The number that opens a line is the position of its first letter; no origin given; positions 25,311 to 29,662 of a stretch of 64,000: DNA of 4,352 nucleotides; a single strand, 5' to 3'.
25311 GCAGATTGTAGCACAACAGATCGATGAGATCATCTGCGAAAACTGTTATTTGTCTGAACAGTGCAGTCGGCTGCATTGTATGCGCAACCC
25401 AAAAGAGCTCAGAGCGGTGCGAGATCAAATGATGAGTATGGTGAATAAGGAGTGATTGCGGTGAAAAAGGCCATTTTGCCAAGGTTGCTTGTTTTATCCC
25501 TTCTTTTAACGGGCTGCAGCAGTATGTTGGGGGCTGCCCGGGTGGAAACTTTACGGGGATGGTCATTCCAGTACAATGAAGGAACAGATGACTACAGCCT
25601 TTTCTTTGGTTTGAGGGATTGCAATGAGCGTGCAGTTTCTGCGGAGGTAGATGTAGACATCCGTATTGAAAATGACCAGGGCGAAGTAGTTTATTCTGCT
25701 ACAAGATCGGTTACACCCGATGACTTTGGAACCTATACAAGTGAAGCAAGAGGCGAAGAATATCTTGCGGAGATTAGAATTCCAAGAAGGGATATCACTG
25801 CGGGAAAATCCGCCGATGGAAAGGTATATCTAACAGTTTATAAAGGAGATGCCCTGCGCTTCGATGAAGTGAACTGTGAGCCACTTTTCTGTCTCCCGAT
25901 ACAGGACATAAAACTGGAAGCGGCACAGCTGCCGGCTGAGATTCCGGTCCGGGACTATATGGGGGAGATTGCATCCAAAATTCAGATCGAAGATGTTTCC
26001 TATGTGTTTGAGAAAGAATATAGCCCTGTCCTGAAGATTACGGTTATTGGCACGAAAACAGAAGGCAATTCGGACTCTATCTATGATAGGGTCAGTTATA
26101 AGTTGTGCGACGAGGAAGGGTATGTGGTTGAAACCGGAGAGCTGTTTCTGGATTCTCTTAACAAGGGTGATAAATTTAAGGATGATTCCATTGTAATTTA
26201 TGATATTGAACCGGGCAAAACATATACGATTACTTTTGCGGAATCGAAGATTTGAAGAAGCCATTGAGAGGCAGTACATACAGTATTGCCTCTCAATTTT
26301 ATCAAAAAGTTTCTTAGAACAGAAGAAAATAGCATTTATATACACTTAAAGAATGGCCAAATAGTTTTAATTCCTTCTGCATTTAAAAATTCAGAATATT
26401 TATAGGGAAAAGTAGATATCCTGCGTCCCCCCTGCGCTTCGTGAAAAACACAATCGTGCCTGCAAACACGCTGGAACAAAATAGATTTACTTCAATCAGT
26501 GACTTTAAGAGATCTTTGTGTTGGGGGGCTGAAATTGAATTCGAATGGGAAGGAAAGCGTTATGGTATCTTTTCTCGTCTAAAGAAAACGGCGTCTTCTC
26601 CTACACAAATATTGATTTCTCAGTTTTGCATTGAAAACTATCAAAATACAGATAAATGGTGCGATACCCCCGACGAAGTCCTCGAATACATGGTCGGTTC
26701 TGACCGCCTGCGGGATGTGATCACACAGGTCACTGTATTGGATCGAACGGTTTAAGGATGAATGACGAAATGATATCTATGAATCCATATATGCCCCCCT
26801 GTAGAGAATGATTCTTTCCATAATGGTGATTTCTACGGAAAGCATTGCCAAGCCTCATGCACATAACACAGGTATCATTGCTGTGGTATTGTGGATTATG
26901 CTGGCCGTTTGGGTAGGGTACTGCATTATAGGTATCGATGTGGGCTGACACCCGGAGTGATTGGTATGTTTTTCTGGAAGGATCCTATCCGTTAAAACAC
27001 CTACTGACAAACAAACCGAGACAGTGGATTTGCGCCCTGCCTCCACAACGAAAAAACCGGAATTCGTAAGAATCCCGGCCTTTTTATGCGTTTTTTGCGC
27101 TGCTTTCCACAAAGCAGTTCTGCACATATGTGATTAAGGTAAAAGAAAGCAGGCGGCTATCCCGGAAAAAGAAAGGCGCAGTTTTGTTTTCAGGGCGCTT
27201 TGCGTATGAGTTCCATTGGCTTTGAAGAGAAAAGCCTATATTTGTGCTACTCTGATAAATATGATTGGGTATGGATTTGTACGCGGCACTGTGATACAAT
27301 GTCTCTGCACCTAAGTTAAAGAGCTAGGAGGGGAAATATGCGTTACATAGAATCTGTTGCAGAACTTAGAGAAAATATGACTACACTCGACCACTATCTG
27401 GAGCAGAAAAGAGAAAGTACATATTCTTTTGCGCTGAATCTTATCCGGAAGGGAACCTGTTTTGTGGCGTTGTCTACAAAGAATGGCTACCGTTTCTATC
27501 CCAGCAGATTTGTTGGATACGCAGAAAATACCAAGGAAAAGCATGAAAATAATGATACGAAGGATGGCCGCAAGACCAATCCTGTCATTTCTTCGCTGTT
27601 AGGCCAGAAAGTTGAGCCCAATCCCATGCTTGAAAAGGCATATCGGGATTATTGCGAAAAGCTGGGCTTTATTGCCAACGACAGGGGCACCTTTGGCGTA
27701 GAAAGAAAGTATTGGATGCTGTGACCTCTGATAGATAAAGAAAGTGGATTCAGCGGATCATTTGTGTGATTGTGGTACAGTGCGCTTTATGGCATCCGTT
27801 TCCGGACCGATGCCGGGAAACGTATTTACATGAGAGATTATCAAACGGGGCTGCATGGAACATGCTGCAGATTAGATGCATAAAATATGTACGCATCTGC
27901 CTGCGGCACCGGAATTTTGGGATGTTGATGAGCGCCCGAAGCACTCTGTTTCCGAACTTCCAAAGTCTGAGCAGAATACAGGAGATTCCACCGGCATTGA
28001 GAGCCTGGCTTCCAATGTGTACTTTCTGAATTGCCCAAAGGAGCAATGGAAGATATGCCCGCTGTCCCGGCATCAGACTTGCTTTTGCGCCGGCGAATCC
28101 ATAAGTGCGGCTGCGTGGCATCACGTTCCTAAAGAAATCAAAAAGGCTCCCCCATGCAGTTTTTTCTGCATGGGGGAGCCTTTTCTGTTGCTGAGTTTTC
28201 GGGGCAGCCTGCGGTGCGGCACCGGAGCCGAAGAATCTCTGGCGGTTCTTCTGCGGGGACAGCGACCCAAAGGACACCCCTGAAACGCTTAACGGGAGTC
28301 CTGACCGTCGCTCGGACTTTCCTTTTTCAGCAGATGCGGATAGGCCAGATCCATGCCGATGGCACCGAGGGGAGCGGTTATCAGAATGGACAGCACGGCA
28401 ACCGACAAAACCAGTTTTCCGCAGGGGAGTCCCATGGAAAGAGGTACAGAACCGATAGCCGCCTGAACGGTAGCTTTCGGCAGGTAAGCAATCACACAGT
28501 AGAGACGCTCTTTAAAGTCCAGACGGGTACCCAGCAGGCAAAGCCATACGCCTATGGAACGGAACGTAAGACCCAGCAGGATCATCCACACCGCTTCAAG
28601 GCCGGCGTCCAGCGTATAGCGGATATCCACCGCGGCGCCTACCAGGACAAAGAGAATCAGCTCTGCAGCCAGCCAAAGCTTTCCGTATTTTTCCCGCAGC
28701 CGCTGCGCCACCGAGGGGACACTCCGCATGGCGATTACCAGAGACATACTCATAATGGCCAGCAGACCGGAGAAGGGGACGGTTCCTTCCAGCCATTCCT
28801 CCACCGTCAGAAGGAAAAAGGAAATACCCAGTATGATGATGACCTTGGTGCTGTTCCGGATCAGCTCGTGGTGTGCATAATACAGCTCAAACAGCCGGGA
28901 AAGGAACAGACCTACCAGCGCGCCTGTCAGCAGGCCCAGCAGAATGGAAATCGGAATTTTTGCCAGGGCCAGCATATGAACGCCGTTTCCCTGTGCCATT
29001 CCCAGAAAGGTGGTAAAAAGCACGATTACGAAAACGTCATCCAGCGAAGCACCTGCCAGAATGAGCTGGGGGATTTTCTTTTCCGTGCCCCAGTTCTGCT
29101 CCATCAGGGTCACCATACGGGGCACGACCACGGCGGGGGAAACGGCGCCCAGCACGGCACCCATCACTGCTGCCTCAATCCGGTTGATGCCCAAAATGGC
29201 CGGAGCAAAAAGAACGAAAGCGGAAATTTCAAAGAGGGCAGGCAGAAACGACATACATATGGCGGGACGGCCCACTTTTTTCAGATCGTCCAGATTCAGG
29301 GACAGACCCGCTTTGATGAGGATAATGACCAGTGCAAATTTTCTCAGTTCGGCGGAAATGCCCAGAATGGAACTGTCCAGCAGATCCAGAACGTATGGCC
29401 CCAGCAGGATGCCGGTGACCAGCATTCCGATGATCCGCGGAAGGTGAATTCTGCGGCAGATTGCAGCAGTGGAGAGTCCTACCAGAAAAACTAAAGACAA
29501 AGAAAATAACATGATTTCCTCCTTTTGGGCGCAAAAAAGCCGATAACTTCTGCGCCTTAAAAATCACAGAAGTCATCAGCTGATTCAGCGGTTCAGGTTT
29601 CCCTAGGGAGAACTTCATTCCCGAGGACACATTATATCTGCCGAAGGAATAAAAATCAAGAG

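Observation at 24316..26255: Translationally coupled two-gene cassette with no recognisable domains at the distal end of the defense island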

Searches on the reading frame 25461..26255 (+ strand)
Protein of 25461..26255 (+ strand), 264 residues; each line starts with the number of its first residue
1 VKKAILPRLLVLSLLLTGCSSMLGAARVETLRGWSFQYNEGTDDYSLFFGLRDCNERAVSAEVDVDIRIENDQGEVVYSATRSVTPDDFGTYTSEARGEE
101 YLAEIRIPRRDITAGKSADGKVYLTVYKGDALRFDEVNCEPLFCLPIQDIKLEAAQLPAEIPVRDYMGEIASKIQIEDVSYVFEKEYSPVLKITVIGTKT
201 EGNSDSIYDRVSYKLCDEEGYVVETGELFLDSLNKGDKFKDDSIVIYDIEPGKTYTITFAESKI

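Call 4: search_protein_families(library=pfam, proteins=[window:25461-26255:+], max_evalue=1)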
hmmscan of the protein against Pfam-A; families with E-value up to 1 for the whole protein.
window:25461-26255:+ (264 aa): 0 families

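Call 5: search_protein_families(library=padloc, proteins=[window:25461-26255:+], max_evalue=1)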
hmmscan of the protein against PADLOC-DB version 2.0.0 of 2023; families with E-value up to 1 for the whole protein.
window:25461-26255:+ (264 aa): 1 family
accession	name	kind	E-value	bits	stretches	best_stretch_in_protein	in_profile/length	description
PDLC01750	Cas2b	-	0.0036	15.8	1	167-202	46-81/86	-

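Call 6: search_protein_families(library=ncbifam, proteins=[window:25461-26255:+], max_evalue=1)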
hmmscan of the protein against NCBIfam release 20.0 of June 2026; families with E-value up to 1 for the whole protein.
window:25461-26255:+ (264 aa): 0 families

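Call 7: search_protein_families(library=phrogs, proteins=[window:25461-26255:+], max_evalue=1)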
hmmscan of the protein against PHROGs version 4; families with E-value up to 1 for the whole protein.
window:25461-26255:+ (264 aa): 4 families
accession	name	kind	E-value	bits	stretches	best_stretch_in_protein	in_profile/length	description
phrog_25455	-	unknown function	0.04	14.8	0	54-88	42-76/135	-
phrog_1119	-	moron, auxiliary metabolic gene and host takeover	0.14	13.6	1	1-22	1-20/78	Cor superinfection exclusion protein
phrog_6073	-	lysis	0.17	13.2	1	9-27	7-25/67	Rz-like spanin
phrog_35017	-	unknown function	0.2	12.9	1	1-39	2-39/79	-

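Call 10: find_homologous_proteins(query=window:25461-26255:+, max_evalue=0.001)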
Query window:25461-26255:+ (264 aa): 405 proteins with E <= 0.001 among 1279 candidates; the best 120 are listed.
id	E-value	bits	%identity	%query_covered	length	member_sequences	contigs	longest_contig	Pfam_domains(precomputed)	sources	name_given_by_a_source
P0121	2.8e-170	583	100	100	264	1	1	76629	-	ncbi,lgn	-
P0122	1.3e-150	518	59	90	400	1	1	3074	-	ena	-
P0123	1.1e-148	512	59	90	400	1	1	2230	-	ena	-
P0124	7.4e-148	509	59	90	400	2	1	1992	-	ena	-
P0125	4.1e-138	477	59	89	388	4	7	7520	-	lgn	-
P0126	7.5e-135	467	56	89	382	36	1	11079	-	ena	-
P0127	2.5e-130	452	56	89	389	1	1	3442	-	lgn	-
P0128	5.2e-117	408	71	100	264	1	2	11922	-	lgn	-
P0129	2.9e-110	386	54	91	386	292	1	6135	-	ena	-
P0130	8.6e-109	381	65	98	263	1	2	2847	-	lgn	-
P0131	2.0e-104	367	65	98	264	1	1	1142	-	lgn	-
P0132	2.6e-100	354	61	98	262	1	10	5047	-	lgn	-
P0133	1.4e-97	345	61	99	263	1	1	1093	-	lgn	-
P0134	1.6e-97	344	58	98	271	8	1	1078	-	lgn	-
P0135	4.8e-97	343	61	98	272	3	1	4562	-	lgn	-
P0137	1.6e-96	341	45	89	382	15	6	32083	-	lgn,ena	-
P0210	7.2e-91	323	53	99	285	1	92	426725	-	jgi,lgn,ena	-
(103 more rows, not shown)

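Call 33: predict_structure(alignment_id=A2)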
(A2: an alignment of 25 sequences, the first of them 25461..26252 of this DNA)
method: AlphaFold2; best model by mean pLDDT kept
length: 264 residues; sequences in the alignment: 25
mean_pLDDT: 85.1   pTM: 0.69
mean pLDDT of the five models: 85.1, 84.4, 81.8, 81.8, 81.6
residues with pLDDT >= 90: 150; 70-90: 81; 50-70: 16; < 50: 17
segments of 3 or more residues with pLDDT < 50: 1-6, 15-25
pLDDT, mean of each block of 10 residues (from residue 1): 46 44 54 82 90 89 93 92 94 82 93 91 88 74 82 93 90 96 86 97 88 96 95 93 93 96 78
secondary structure, 60 per line:
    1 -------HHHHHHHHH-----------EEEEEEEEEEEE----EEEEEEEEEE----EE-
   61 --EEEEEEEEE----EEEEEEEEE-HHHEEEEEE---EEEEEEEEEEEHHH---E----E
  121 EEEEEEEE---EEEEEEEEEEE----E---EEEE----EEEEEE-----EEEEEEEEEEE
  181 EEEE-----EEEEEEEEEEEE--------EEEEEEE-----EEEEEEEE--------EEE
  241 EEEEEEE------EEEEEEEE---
elements in order: H8-16 E28-39 E44-53 E63-71 E76-84 E89-94 E98-108 E120-128 E132-142 E151-154 E159-164 E170-184 E190-201 E210-216 E222-229 E238-247 E254-261

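Call 36: search_dna_similar(query=window:25461-26252:+, collection=phages, mode=protein, max_evalue=0.001)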
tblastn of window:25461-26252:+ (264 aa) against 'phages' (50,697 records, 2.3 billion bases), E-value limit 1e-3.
No match.

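Call 63: search_solved_structures(query=A2, max_evalue=10)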
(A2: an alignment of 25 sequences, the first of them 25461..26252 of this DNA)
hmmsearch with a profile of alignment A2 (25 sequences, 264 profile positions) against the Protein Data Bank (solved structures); distinct sequences matched with E-value up to 10: 0.

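Call 85: find_encoding_contigs(protein=P0210, flank=6000, max_places=4)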
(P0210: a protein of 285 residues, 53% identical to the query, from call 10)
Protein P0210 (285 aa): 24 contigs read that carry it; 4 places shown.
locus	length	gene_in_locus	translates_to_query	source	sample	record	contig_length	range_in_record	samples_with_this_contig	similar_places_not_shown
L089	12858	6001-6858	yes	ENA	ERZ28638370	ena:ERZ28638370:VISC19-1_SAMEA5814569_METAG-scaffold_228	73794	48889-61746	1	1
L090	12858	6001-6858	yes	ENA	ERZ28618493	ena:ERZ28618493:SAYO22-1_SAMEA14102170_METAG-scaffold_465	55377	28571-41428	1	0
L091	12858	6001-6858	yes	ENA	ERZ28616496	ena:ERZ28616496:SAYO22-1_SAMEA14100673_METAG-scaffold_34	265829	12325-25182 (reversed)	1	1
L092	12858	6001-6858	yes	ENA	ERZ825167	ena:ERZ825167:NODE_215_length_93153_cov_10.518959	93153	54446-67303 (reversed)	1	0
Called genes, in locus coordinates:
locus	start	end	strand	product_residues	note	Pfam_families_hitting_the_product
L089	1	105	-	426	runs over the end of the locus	PF01979:Amidohydro_1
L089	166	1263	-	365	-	PF11187:Mbeg1-like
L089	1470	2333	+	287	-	PF06541:ABC_trans_CmpB, PF10086:YhfC (weak)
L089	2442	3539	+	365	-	PF06925:MGDG_synth, PF02350:Epimerase_2 (weak)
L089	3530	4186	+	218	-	PF02660:G3P_acyltransf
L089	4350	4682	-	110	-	-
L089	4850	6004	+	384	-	-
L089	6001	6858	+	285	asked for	-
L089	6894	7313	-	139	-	-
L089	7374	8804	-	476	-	PF01757:Acyl_transf_3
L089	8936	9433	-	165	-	PF13238:AAA_18 (weak), PF13671:AAA_33 (faint)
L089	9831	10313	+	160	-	PF01327:Pep_deformylase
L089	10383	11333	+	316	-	PF00551:Formyl_trans_N, PF02911:Formyl_trans_C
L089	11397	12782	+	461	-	PF01029:NusB, PF08241:Methyltransf_11 (faint), PF13649:Methyltransf_25 (faint), PF01135:PCMT (faint), PF01189:Methyltr_RsmB-F, PF01209:Ubie_methyltran (faint), PF01728:FtsJ (weak), PF13847:Methyltransf_31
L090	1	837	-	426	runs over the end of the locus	PF01979:Amidohydro_1, PF07969:Amidohydro_3 (faint)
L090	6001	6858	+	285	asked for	-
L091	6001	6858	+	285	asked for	-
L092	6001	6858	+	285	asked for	-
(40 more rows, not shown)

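Call 86: find_encoding_contigs(protein=P0137, flank=6000, max_places=3)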
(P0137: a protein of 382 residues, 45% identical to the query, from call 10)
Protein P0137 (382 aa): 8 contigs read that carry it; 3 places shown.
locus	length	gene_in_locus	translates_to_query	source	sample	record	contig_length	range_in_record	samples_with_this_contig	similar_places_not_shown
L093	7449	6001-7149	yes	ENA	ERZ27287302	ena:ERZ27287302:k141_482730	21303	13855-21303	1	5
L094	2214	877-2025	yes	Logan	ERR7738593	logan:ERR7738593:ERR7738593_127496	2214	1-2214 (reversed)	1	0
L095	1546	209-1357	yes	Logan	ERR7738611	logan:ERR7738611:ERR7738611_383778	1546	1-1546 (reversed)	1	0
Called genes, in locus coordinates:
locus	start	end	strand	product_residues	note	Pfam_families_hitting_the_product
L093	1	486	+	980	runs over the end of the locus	PF04313:HSDR_N (weak), PF13588:HSDR_N_2 (weak), PF02384:N6_Mtase, PF01170:UPF0020, PF07669:Eco57I, PF01420:Methylase_S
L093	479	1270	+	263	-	-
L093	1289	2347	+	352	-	PF17761:DUF1016_N, PF06250:YhcG_C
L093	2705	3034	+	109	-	PF04471:Mrr_cat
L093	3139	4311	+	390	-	PF03486:HI0933_like, PF22780:HI0933_like_1st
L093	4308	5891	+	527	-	PF28550:DUF8436, PF01266:DAO (faint), PF21688:FAD-depend_C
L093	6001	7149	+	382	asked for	-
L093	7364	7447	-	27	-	?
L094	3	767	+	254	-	?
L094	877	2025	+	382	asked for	-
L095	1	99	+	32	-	?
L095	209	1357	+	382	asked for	-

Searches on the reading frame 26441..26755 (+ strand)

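Call 4: search_protein_families(library=pfam, proteins=[window:26441-26755:+], max_evalue=1)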
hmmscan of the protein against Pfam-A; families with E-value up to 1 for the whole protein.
window:26441-26755:+ (104 aa): 0 families

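Call 5: search_protein_families(library=padloc, proteins=[window:26441-26755:+], max_evalue=1)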
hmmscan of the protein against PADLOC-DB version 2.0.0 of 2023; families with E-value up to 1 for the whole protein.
window:26441-26755:+ (104 aa): 0 families

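Call 6: search_protein_families(library=ncbifam, proteins=[window:26441-26755:+], max_evalue=1)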
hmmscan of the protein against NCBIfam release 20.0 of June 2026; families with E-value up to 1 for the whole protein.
window:26441-26755:+ (104 aa): 0 families

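Call 7: search_protein_families(library=phrogs, proteins=[window:26441-26755:+], max_evalue=1)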
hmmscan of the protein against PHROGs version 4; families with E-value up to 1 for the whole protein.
window:26441-26755:+ (104 aa): 1 family
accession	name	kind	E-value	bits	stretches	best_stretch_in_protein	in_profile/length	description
phrog_3711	-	unknown function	1.4e-06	29.3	1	18-99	2-74/77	-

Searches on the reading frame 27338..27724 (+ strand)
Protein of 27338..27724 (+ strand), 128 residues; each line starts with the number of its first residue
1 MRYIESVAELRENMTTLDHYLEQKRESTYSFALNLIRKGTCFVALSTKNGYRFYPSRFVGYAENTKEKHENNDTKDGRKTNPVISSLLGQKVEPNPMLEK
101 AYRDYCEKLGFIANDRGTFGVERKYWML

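Call 4: search_protein_families(library=pfam, proteins=[window:27338-27724:+], max_evalue=1)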
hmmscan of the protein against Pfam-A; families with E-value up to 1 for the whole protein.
window:27338-27724:+ (128 aa): 1 family
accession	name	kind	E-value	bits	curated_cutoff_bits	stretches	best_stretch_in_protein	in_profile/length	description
PF05315.17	ICEA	-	0.067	13.2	24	1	58-105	99-146/218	ICEA Protein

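Call 5: search_protein_families(library=padloc, proteins=[window:27338-27724:+], max_evalue=1)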
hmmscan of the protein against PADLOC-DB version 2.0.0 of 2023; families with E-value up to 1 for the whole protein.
window:27338-27724:+ (128 aa): 0 families

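Call 6: search_protein_families(library=ncbifam, proteins=[window:27338-27724:+], max_evalue=1)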
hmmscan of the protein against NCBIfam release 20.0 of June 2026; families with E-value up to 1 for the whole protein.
window:27338-27724:+ (128 aa): 0 families

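Call 7: search_protein_families(library=phrogs, proteins=[window:27338-27724:+], max_evalue=1)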
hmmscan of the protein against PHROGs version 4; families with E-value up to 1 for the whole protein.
window:27338-27724:+ (128 aa): 1 family
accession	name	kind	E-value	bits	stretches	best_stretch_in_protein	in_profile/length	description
phrog_23598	-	unknown function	0.086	14.2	1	5-38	8-41/73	-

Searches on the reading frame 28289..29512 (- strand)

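Call 8: search_protein_families(library=pfam, proteins=[window:28289-29512:-], max_evalue=0.001)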
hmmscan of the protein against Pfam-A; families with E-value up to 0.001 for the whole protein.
window:28289-29512:- (407 aa): 1 family
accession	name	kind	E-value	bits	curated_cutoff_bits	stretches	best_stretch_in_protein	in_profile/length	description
PF00999.27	Na_H_Exchanger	-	1.8e-38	132.8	26.2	1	10-382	6-364/375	Sodium/hydrogen exchanger, transmembrane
